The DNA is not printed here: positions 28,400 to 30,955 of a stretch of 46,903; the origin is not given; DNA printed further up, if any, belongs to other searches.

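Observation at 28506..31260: Cargo operon: histidine-phosphatase/ATP-grasp fusion protein plus a HAD-like protein with D-x-K motif I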

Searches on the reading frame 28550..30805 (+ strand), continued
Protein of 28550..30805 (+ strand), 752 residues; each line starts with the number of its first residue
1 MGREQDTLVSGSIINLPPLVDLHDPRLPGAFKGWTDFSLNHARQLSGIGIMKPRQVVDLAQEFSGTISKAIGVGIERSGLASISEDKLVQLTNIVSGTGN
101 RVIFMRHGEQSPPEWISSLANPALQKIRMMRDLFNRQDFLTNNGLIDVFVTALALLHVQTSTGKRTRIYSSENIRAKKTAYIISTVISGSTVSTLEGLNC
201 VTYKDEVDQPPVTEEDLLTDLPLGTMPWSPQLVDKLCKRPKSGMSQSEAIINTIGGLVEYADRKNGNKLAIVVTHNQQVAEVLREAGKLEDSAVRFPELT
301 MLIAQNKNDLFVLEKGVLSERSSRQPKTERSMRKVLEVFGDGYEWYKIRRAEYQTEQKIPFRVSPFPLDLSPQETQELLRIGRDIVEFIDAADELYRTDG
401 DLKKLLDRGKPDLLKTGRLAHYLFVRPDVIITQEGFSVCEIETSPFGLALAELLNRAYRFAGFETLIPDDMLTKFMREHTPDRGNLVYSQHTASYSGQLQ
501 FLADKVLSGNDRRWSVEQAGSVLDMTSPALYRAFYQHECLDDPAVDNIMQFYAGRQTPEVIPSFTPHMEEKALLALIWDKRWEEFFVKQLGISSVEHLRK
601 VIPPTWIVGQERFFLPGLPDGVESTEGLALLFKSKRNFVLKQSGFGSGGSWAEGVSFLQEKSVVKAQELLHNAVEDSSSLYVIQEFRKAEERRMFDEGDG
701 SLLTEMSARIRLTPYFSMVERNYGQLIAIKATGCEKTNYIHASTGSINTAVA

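Call 50: search_protein_families(library=pfam, proteins=[L055:11714-13090:+], max_evalue=0.01)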
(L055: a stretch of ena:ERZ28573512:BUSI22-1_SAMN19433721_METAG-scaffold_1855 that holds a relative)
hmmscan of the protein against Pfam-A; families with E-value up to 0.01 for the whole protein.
L055:11714-13090:+ (459 aa): 1 family
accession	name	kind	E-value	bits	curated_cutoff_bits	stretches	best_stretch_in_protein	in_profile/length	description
PF01979.26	Amidohydro_1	-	2.6e-06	27.4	25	1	48-96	2-61/345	Amidohydrolase family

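Call 51: search_solved_structures(query=P0032, max_evalue=0.01)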
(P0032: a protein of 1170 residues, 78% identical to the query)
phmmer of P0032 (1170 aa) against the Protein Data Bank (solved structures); distinct sequences matched with E-value up to 0.01: 16.
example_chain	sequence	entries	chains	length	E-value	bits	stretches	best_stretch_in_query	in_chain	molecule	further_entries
8a8e_A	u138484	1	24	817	2e-19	72.3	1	331-402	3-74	Phosphoenolpyruvate synthase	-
5hv1_A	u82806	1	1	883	1.1e-18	69.8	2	922-1149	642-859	Phosphoenolpyruvate synthase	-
5hv2_A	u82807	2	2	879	1.2e-18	69.7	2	922-1149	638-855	Phosphoenolpyruvate synthase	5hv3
5fbs_A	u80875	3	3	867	1.4e-18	69.5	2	922-1149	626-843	Phosphoenolpyruvate synthase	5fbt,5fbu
9dae_A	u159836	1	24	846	2.8e-09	38.6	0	331-385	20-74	Phosphoenolpyruvate synthase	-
5hv6_A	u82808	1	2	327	3.4e-09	38.4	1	404-578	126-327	Phosphoenolpyruvate synthase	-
9goj_A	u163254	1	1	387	2e-06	29.2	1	336-397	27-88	Phosphoenolpyruvate synthase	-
5jvn_A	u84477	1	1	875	5.6e-05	24.4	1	344-396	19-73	Pyruvate, phosphate dikinase, chloroplastic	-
5jvj_A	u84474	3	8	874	5.6e-05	24.4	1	344-393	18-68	Pyruvate, phosphate dikinase, chloroplastic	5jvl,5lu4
1vbg_A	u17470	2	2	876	0.0018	19.4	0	343-395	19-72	pyruvate,orthophosphate dikinase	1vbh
9pzl_A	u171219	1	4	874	0.0033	18.6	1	332-394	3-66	Pyruvate, phosphate dikinase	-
2r82_A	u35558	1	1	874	0.0033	18.6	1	332-394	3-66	Pyruvate, phosphate dikinase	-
1ggo_A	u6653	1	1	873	0.0037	18.4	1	333-394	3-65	PROTEIN (PYRUVATE, PHOSPHATE DIKINASE)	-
1kbl_A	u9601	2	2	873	0.0037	18.4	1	333-394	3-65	PYRUVATE PHOSPHATE DIKINASE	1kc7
1dik_A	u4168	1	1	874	0.0038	18.4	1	332-393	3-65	PYRUVATE PHOSPHATE DIKINASE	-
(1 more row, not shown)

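Call 52: search_protein_families(library=ncbifam, proteins=[P0032, L006:11519-12328:+, L006:12304-13290:+, L059:89-931:+], max_evalue=0.0001)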
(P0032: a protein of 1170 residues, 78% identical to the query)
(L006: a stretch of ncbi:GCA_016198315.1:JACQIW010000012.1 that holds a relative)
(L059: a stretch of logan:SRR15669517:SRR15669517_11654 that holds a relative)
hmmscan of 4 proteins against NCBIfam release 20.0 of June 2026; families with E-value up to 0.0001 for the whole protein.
P0032 (1170 aa): 16 families
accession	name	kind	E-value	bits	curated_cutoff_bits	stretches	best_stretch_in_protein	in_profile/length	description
NF041857.1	RIF_Ptrans_rph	equivalog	2.9e-36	125.2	999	3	899-1149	595-841/864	rifamycin-inactivating phosphotransferase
NF004877.0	PRK06241.1-2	subfamily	1.2e-35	123.1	866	3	899-1149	599-845/869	phosphoenolpyruvate synthase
NF004878.0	PRK06241.1-3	subfamily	1.1e-34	119.6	945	2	904-1159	624-878/891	phosphoenolpyruvate synthase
NF004880.0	PRK06241.2-1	equivalog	1.7e-32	112.3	972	2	384-580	85-284/837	phosphoenolpyruvate synthase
NF004881.0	PRK06241.2-2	equivalog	6.1e-32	110.8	883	2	382-520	86-231/898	phosphoenolpyruvate synthase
NF052631.1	prodigiosin_PigC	equivalog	1.3e-27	96.1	1300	1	345-520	13-217/883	prodigiosin ligase PigC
NF004879.0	PRK06241.1-4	equivalog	3.3e-27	95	976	3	899-1149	599-845/868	phosphoenolpyruvate synthase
NF004508.0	PRK05849.1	equivalog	3.2e-26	91.6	501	1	347-1092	10-720/789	hypothetical protein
NF005057.0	PRK06464.1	equivalog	2.3e-25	88.8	598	3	330-393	3-70/798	phosphoenolpyruvate synthase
NF052632.1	undecylprod_RedH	equivalog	2.1e-23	82.2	1350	2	380-519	70-212/880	undecylprodigiosin ligase RedH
TIGR01418.1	PEP_synth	equivalog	2.4e-22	79.1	739.75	2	379-516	86-234/784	pyruvate, water dikinase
NF000283.1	RPH_KJ151292.1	equivalog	1.4e-21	76.4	1700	2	883-1149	575-841/865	rifamycin-inactivating phosphotransferase Rph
NF004882.0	PRK06241.2-3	equivalog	4.9e-21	74.6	850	1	403-578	100-278/827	phosphoenolpyruvate synthase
NF004883.0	PRK06241.2-4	equivalog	3.6e-15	55.2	1063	0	385-509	105-235/928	phosphoenolpyruvate synthase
TIGR01828.1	pyru_phos_dikin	equivalog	4.1e-14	51.5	843.45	1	332-403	2-74/865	pyruvate, phosphate dikinase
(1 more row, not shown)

L006:11519-12328:+ (270 aa): 7 families
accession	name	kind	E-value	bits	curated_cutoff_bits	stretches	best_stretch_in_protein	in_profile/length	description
TIGR01536.1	asn_synth_AEB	equivalog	7.5e-53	180.3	267.1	1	2-262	1-258/517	asparagine synthase (glutamine-hydrolyzing)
NF006949.0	PRK09431.1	equivalog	1.7e-41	142.4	499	1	1-172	1-170/554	asparagine synthase B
TIGR03108.1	eps_aminotran_1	hypoth_equivalog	4.7e-40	137.9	816.9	1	1-262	1-265/628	XrtA/PEP-CTERM system amidotransferase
TIGR03104.1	trio_amidotrans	equivalog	9.1e-40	136.4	570.1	1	1-261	1-265/589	N-acetylglutaminylglutamine amidotransferase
NF033535.1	lass_lactam_cya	exception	1.9e-29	102.7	525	1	1-250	1-250/668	lasso peptide isopeptide bond-forming cyclase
NF033561.1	macrolact_Ik_Al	subfamily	1.9e-07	30.1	300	1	120-256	78-217/561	albusnodin/ikarugamycin family macrolactam cyclase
TIGR01134.1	purF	equivalog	1.5e-06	27.8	350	1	76-172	98-204/432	amidophosphoribosyltransferase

L006:12304-13290:+ (329 aa): 6 families
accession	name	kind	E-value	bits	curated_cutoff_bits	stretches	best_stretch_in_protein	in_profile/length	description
TIGR03104.1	trio_amidotrans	equivalog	7.8e-44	149.9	570.1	1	1-318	267-588/589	N-acetylglutaminylglutamine amidotransferase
TIGR01536.1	asn_synth_AEB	equivalog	1.6e-42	146.2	267.1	1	1-252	259-517/517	asparagine synthase (glutamine-hydrolyzing)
TIGR03108.1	eps_aminotran_1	hypoth_equivalog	2.1e-39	135.7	816.9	2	125-318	428-627/628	XrtA/PEP-CTERM system amidotransferase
NF006949.0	PRK09431.1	equivalog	7.3e-26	90.8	499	2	1-113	234-359/554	asparagine synthase B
NF033535.1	lass_lactam_cya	exception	4.3e-11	42.1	525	1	191-317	535-667/668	lasso peptide isopeptide bond-forming cyclase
NF033561.1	macrolact_Ik_Al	subfamily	5.8e-08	31.8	300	0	1-110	218-332/561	albusnodin/ikarugamycin family macrolactam cyclase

L059:89-931:+ (281 aa): 9 families
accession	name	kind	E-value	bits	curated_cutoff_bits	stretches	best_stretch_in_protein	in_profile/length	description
TIGR00099.1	Cof-subfamily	subfamily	7.9e-15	55.1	137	1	19-242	3-221/256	Cof-type HAD-IIB family hydrolase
TIGR01484.1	HAD-SF-IIB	subfamily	1.2e-11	45.2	41.8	1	20-243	4-214/221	HAD-IIB family hydrolase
NF011705.0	PRK15126.1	equivalog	1.2e-10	41.2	336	1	200-254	179-232/272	HMP-PP phosphatase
NF002245.0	PRK01158.1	equivalog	5.6e-09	35.6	198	1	202-245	150-193/233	phosphoglycolate phosphatase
NF045966.1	YcsE_rel_Pase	equivalog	1.7e-08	34.3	220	0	15-65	2-54/265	YcsE-related riboflavin metabolism phosphatase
TIGR01487.1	Pglycolate_arch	equivalog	6e-08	32.8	122.75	0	163-245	99-183/215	phosphoglycolate phosphatase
TIGR01482.1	SPP-subfamily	subfamily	3.7e-07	29.9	107.15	1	187-250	123-189/225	sucrose-phosphate phosphatase subfamily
NF007806.0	PRK10513.1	equivalog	9.9e-07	28.4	273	1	20-243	8-230/270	sugar-phosphatase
NF008213.0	PRK10976.1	equivalog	1.4e-05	24.7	386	0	38-243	26-224/266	sugar/pyridoxal phosphate phosphatase YigL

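Call 53: find_encoding_contigs(protein=P0082, flank=8000, max_places=3)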
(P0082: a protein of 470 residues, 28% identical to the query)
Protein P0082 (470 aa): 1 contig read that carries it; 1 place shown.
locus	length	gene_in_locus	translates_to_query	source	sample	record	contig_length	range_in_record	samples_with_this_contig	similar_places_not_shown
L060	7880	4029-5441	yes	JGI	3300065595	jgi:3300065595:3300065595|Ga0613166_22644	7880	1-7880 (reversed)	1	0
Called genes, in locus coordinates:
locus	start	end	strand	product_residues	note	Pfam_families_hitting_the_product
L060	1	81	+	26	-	?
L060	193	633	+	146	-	PF00903:Glyoxalase, PF22677:Ble-like_N (weak), PF13669:Glyoxalase_4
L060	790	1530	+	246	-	PF01636:APH, PF19974:TCAD9 (weak)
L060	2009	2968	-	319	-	PF12704:MacB_PCD, PF02687:FtsX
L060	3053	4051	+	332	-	-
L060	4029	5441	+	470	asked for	-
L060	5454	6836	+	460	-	-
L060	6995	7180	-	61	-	-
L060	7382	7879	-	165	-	?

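Call 60: find_encoding_contigs(protein=P0001, flank=6000, max_places=5)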
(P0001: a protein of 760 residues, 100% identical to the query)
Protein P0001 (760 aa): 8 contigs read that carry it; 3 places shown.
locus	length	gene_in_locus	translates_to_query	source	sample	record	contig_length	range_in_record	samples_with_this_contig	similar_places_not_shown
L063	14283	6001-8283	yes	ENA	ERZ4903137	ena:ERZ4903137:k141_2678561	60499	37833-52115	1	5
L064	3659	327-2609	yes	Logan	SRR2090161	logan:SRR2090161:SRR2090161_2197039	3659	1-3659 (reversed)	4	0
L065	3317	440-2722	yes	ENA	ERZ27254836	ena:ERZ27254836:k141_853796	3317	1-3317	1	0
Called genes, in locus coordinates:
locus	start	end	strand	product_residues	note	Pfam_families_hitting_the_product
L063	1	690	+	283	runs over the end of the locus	PF00892:EamA (faint)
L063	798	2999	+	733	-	PF00912:Transgly, PF00905:Transpeptidase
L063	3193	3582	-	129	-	-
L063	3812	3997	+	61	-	PF00584:SecE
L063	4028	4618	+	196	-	PF02357:NusG, PF00467:KOW (weak)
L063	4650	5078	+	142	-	PF03946:Ribosomal_L11_N, PF00298:Ribosomal_L11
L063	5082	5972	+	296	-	PF00687:Ribosomal_L1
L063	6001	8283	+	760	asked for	-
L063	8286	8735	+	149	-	PF13419:HAD_2 (weak), PF13242:Hydrolase_like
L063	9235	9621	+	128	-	PF00687:Ribosomal_L1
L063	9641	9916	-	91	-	PF02823:ATP-synt_DE_N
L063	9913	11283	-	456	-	PF00006:ATP-synt_ab, PF22919:ATP-synt_VA_C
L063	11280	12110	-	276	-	PF00231:ATP-synt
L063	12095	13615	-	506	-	PF00006:ATP-synt_ab, PF00306:ATP-synt_ab_C (weak)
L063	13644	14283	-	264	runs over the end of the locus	-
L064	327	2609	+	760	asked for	-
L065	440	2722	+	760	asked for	-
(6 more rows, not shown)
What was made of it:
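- Checked: The identical arrangement appears in independent assemblies (call 60).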

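Call 67: search_protein_families(library=padloc, proteins=[window:28550-30805:+, P0032], max_evalue=0.01)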
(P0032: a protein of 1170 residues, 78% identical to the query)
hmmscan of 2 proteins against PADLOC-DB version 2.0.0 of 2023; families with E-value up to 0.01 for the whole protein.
window:28550-30805:+ (752 aa): 0 families

P0032 (1170 aa): 0 families
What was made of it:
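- On Known anti-phage defence systems: No hit for the fusion, the HAD or P0032 (call 67).
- No PADLOC hit for the fusion, the HAD or the dikinase variant (call 67).
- Tried and rejected: Defence role: PADLOC was negative (call 67).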
